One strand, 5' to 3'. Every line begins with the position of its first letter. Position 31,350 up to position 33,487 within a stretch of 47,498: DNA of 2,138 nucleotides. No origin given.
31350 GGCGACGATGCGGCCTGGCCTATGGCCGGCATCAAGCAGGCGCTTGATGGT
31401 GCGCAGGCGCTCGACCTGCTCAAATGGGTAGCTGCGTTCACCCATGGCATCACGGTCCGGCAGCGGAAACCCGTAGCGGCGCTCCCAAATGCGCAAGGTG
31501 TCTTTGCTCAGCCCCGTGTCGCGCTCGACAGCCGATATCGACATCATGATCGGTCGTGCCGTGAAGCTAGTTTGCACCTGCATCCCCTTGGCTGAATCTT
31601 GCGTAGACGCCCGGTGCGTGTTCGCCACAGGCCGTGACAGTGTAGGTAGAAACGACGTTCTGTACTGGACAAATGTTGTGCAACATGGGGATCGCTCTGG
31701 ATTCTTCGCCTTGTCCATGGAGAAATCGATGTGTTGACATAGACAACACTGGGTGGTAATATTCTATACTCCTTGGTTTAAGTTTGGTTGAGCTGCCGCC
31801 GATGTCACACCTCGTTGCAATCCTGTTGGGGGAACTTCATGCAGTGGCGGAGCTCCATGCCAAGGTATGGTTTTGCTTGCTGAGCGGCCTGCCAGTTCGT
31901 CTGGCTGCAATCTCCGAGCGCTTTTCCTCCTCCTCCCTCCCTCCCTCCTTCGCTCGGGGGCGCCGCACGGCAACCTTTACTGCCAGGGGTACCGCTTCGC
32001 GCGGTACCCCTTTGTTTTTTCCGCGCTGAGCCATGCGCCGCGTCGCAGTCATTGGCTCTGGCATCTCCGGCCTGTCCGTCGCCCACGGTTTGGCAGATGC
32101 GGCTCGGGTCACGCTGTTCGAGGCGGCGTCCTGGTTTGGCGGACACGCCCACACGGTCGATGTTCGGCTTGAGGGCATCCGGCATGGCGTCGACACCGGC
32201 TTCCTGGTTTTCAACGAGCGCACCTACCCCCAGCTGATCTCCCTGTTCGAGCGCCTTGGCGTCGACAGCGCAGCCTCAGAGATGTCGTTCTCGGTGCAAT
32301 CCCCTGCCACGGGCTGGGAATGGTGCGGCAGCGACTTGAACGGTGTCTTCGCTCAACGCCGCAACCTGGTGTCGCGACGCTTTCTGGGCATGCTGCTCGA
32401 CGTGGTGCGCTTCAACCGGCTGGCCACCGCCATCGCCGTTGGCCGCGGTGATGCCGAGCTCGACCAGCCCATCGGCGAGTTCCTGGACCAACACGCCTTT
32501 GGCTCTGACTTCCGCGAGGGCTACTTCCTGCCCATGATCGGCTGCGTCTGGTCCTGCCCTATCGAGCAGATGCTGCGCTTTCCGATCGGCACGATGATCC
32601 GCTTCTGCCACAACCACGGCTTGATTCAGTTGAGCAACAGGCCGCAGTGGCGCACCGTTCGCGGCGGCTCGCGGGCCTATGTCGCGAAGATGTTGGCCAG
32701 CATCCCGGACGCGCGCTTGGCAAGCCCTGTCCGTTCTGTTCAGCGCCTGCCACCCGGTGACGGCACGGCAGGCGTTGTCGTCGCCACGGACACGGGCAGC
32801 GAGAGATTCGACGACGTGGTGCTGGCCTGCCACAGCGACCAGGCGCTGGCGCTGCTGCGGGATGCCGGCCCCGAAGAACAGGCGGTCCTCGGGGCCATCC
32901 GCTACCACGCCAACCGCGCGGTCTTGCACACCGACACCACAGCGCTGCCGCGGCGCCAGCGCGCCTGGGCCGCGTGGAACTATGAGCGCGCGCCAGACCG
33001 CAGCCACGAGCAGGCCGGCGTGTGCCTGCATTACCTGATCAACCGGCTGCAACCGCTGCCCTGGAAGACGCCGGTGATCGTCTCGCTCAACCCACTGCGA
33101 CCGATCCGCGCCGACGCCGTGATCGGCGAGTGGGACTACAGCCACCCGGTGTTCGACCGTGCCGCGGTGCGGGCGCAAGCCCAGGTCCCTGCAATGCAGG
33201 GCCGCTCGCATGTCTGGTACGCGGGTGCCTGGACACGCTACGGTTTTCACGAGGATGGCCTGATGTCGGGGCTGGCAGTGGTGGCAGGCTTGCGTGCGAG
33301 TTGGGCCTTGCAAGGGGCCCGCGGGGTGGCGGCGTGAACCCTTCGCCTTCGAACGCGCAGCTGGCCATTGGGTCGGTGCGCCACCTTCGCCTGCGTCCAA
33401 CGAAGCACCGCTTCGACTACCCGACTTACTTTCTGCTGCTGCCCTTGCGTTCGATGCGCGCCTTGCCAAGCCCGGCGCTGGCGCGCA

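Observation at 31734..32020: Self-contained promoter-to-terminator unit encoding a roughly 250-nt RNA with a 30-nt CU-rich anti-Shine-Dalgarno-like loop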

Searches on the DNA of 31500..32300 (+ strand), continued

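Call 72: search_with_rna_model(model_id=R1, sources=[window, L001, L002, L003, L004, L005, L006, L007, L008, L009, L010, L011, L012, L013, L014, L016, L017, L019, L020, L022, L023, L026, L027, L028, L029, L030, L031, L032, L033, L035, L036, L037, L038, L039, L040, L041, L042, L043, L045, L046, L047, L049, L050, L052, L054, L055, L056, L058, L060, L061, L062, L063, L067, L069, L070, L071, L072, L073, L074, L076, L079, L080, L160, L201, L202, L203, L205], max_evalue=1e-10, make_alignment=true)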
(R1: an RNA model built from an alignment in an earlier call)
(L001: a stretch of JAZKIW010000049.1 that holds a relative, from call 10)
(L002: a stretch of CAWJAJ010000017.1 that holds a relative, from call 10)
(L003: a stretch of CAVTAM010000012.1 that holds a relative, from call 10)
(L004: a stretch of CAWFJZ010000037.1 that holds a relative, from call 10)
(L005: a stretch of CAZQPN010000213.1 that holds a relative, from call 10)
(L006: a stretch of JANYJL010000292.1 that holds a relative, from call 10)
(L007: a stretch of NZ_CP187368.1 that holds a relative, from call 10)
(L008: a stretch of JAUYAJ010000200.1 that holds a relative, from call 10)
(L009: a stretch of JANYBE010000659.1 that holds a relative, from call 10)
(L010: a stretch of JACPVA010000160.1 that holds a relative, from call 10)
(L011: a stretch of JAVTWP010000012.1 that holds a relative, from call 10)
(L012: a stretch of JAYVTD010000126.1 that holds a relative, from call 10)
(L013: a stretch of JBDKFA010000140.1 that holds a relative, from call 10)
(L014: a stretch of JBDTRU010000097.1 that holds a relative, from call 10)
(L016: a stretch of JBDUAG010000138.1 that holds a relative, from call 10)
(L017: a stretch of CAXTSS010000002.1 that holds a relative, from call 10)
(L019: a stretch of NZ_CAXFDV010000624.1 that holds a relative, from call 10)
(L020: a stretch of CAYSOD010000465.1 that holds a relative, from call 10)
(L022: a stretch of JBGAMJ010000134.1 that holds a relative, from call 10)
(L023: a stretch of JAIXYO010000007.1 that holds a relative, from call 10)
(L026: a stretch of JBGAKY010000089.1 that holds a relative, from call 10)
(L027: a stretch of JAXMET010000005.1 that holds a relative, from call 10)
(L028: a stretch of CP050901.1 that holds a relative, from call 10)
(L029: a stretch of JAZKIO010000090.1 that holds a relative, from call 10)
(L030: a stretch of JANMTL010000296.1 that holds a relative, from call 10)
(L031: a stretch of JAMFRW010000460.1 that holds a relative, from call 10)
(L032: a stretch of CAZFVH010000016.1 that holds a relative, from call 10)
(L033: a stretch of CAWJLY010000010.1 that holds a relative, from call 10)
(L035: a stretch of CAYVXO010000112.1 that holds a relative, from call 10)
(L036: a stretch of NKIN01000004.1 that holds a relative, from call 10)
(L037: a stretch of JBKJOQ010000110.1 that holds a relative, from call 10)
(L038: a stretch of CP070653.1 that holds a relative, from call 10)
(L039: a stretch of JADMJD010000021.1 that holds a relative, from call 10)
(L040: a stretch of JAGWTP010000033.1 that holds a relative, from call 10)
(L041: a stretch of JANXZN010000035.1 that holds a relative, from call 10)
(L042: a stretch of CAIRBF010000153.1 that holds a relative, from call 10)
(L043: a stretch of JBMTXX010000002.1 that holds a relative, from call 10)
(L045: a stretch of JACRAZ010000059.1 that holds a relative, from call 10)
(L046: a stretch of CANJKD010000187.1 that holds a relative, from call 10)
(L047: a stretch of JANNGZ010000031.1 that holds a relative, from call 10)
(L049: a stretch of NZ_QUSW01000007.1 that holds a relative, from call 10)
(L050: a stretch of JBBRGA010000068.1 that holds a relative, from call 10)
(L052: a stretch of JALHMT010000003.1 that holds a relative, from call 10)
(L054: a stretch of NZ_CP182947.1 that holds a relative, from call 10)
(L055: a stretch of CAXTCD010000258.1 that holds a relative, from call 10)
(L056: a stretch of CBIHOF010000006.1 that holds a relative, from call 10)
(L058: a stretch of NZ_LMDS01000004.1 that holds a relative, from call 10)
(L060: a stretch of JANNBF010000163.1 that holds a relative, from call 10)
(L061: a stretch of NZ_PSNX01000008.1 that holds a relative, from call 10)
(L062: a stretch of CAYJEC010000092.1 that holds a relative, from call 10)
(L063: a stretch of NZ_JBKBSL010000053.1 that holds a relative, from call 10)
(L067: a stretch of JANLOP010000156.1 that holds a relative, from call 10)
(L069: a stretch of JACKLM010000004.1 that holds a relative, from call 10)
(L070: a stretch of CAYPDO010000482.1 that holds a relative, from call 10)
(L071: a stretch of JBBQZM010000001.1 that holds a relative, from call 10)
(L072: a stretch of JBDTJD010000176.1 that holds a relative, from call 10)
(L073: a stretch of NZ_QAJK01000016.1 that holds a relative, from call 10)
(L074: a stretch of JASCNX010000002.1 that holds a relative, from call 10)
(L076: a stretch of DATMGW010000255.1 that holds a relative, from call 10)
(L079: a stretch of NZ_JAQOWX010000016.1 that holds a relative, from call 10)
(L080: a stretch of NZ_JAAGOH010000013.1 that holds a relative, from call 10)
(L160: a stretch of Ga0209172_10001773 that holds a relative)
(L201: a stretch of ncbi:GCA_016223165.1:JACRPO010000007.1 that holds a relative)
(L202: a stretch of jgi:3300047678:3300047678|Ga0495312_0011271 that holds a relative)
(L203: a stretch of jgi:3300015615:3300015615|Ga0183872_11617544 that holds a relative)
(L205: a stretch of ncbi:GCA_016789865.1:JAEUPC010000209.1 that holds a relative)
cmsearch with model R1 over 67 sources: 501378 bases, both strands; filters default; matches with E-value up to 1e-10: 67.
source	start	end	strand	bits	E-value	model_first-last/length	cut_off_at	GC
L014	2869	2988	+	120.3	1.2e-34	1-120/120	no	0.62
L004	2826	2945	+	119.8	1.8e-34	1-120/120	no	0.64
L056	2805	2924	+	119.6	2e-34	1-120/120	no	0.63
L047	2829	2948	+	119.6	2e-34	1-120/120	no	0.66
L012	2087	2206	+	118.1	5.8e-34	1-120/120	no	0.62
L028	2865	2984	+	118.1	6.1e-34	1-120/120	no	0.58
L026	2816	2935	+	118.1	6.1e-34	1-120/120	no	0.6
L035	2820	2939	+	117.9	6.7e-34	1-120/120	no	0.62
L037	2872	2991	+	117.9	6.8e-34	1-120/120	no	0.62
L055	926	1045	+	117.7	7.8e-34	1-120/120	no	0.64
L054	2832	2951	+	116.1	2.5e-33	1-120/120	no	0.63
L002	2823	2942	+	116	2.8e-33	1-120/120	no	0.64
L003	2817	2936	+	115.7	3.2e-33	1-120/120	no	0.64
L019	2850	2969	+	115.6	3.6e-33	1-120/120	no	0.62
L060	2836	2955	+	114.8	6.3e-33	1-120/120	no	0.62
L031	2826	2945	+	114.8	6.4e-33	1-120/120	no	0.63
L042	2824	2943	+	114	1.1e-32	1-120/120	no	0.67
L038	2799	2918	+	114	1.1e-32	1-120/120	no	0.64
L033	2830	2949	+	112.7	2.8e-32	1-120/120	no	0.61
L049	2787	2906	+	112.3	4e-32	1-120/120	no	0.63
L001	2838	2957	+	112.2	4.2e-32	1-120/120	no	0.64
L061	2836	2955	+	111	9.6e-32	1-120/120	no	0.64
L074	2848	2970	+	110.7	1.2e-31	1-120/120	no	0.59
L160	2030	2145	+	110.7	1.3e-31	1-120/120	no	0.64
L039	2111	2230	+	110.7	1.3e-31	1-120/120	no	0.65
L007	2848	2967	+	110.6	1.3e-31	1-120/120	no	0.68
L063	2840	2959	+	110.1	1.9e-31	1-120/120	no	0.66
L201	4574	4689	-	110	2e-31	1-120/120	no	0.66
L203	4529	4644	-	109.9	2.3e-31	1-120/120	no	0.66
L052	2810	2929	+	109.6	2.7e-31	1-120/120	no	0.68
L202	2575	2690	-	109.2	3.6e-31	1-120/120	no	0.68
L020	1494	1613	+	107.5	1.2e-30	1-120/120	no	0.63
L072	2833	2952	+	107.2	1.6e-30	1-120/120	no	0.72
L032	2827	2946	+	106.9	1.9e-30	1-120/120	no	0.66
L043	2827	2946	+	106.9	1.9e-30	1-120/120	no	0.66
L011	2831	2950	+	106.9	1.9e-30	1-120/120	no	0.62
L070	1166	1285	+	105.8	4.2e-30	1-120/120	no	0.64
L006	2108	2227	+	105.7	4.7e-30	1-120/120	no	0.63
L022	2822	2938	+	105.1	6.8e-30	1-120/120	no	0.62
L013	2854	2970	+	105.1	7e-30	1-120/120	no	0.69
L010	2773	2889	+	105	7.4e-30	1-120/120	no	0.66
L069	2773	2889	+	104.4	1.2e-29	1-120/120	no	0.68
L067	1451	1570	+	104.4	1.2e-29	1-120/120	no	0.62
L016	2844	2963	+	103.9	1.6e-29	1-120/120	no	0.67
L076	2824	2943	+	103.4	2.3e-29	1-120/120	no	0.68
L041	2842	2961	+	102.3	5.1e-29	1-120/120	no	0.62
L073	2017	2142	+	101.7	8.4e-29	1-120/120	no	0.6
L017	2844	2963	+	100.4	2.1e-28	1-120/120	no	0.65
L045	2836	2955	+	99.2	4.9e-28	1-120/120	no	0.68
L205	4463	4593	-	98.8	6.8e-28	1-120/120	no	0.68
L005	2100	2216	+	97.5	1.7e-27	1-120/120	no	0.68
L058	2833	2952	+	97.4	1.8e-27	1-120/120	no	0.65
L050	2803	2919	+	97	2.4e-27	1-120/120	no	0.57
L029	2851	2970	+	96.6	3.2e-27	1-120/120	no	0.65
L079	2754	2873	+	95.2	9.1e-27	1-120/120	no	0.59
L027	2848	2964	+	94.7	1.3e-26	1-120/120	no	0.69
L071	2848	2967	+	93.2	3.6e-26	1-120/120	no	0.66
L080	2791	2910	+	92.5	6e-26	1-120/120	no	0.68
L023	2810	2926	+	92.3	7.2e-26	1-120/120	no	0.59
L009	2844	2963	+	91.4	1.4e-25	1-120/120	no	0.66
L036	2810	2926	+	89.4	5.9e-25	1-120/120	no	0.63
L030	2843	2959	+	88.1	1.5e-24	1-120/120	no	0.62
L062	1845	1958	+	87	3.2e-24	1-120/120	no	0.61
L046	1812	1931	+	86.2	5.8e-24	1-120/120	no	0.58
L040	2828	2947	+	85.5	9.7e-24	1-120/120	no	0.62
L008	2869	2985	+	68.3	2.3e-18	1-120/120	no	0.71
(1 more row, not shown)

Alignment A4: 67 matches aligned to the model, 137 columns, each read 5' to 3' on its own strand. Consensus structure (alignment columns), stored with it:
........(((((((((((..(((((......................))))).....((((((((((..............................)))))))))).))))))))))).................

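Call 78: search_with_rna_model(model_id=R1, sources=[L206, L207, L208, L209], max_evalue=0.01)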
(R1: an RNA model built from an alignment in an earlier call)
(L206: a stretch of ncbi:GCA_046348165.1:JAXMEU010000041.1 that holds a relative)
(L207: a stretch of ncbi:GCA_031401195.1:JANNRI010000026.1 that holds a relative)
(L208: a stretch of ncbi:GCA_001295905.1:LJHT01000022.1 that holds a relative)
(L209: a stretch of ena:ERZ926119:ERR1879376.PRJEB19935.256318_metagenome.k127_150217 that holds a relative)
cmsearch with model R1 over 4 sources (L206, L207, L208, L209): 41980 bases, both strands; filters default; matches with E-value up to 0.01: 2.
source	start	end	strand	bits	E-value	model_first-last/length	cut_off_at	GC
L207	5525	5643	-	115.2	3.9e-34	1-120/120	no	0.66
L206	5544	5657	-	110.8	9.4e-33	1-120/120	no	0.64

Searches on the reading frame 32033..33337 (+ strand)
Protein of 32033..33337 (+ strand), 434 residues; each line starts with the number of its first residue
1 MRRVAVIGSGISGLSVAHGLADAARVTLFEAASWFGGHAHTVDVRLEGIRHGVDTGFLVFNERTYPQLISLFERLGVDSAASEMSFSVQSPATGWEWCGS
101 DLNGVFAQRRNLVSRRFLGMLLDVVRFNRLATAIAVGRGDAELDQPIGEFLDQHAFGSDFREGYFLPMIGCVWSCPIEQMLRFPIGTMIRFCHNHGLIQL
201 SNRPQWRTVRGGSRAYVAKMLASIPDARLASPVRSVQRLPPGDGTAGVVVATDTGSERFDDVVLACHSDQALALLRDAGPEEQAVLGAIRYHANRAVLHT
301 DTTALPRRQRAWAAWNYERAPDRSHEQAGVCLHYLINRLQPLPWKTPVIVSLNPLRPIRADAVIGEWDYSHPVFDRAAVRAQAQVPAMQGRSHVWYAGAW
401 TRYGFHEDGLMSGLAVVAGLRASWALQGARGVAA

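Call 9: search_protein_families(library=pfam, proteins=[window:32033-33337:+])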
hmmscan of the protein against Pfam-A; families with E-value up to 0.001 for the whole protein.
window:32033-33337:+ (434 aa): 4 families
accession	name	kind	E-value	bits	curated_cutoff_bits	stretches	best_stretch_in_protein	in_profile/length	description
PF01593.30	Amino_oxidase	-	4.7e-15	56.3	19.8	1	11-416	1-438/443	Flavin containing amine oxidoreductase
PF13450.12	NAD_binding_8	-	1.1e-11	45.2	21.9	1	6-75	1-68/68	NAD(P)-binding Rossmann-like domain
PF01266.30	DAO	-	7.1e-07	29.5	27.9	1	3-40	1-39/353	FAD dependent oxidoreductase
PF13454.12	NAD_binding_9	-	6.1e-05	23.5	21.8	0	5-39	1-40/155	FAD-NAD(P)-binding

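Call 10: find_related_loci(query=window:32033-33337:+, collection=genome_contigs, flank=3000)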
Query window:32033-33337:+ (434 aa) in genome_contigs; peptide patterns used: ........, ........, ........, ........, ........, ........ (x = any residue, [..] = any of these).
599 stretches matched a pattern (row limit reached: there are more); 542 encode a relative of the query (tblastn E <= 1e-3); the best 80 are kept; 80 distinct loci.
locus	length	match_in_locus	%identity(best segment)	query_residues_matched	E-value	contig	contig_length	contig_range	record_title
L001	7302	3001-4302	78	1-434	0e+0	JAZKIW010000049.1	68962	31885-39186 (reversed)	MAG: Pseudomonadota bacterium isolate ADI_DC_SW_02_SPN_11032020-bin065 DCSW02SPN_B065_0_000000000049, whole genome shotg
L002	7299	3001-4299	79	1-434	0e+0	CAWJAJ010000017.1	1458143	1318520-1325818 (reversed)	MAG: uncultured beta proteobacterium isolate MFD04651.bin.2.75 genome assembly, contig: contig_9978, whole genome shotgu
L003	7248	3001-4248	74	2-424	0e+0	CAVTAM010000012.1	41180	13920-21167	MAG: uncultured beta proteobacterium isolate MFD04651.bin.2.170 genome assembly, contig: contig_16031, whole genome shot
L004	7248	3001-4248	74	2-424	0e+0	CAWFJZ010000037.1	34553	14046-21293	MAG: uncultured beta proteobacterium isolate MFD04651.bin.3.78 genome assembly, contig: contig_58663, whole genome shotg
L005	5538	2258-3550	71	1-427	0e+0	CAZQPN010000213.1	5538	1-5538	MAG TPA_asm: uncultured Rubrivivax sp. isolate SRP319275_co1_40 genome assembly, contig: NODE_21189_length_5538_cov_11.6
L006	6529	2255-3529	70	1-425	0e+0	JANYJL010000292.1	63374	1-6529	MAG: Rhizobacter sp. isolate GL140_3_metabinner_99 GL140_3_k141_955401, whole genome shotgun sequence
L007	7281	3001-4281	70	1-427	0e+0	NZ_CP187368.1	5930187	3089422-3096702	Rubrivivax sp. RP6-9 chromosome, complete genome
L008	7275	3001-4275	71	1-426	0e+0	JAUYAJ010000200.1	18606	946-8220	MAG: Rubrivivax sp. isolate C18_metabat.bin.74 C18_k141_468052, whole genome shotgun sequence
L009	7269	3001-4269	71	1-424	0e+0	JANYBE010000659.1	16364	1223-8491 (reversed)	MAG: Rhizobacter sp. isolate GL140_5_metabat_477_sub GL140_5_k141_3766128, whole genome shotgun sequence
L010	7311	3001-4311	69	2-434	0e+0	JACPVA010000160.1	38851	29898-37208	MAG: Burkholderiales bacterium isolate NC_groundwater_772_Ag_S2p5_72_13 JBCH_GD18_4_SO25_S179_scaffold_763805, whole gen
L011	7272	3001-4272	70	1-420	0e+0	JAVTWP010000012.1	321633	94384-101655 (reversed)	MAG: Rhizobacter sp. isolate labscale reactor_MAG17 NODE_15_length_321633_cov_46.705580, whole genome shotgun sequence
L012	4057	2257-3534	70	1-422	0e+0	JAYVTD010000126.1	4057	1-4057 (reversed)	MAG: Rhizobacter sp. isolate GL74_DN_metabinner_50_sub GL74_DN_metabinner_50_sub_125, whole genome shotgun sequence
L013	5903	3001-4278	70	2-427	0e+0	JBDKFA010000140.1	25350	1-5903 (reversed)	MAG: Pseudomonadota bacterium isolate eastriver_2019_sw_WHONDRS-S19S_0100_B_bin.64 scaffold_465274, whole genome shotgun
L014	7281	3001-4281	68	2-433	0e+0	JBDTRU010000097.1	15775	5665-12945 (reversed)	MAG: Rhizobacter sp. isolate cluster3_bin.254 NODE_14384_length_15775_cov_17.658461, whole genome shotgun sequence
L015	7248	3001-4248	69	1-421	0e+0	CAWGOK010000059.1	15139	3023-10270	MAG: uncultured beta proteobacterium isolate MFD09730.bin.2.53 genome assembly, contig: contig_84311, whole genome shotg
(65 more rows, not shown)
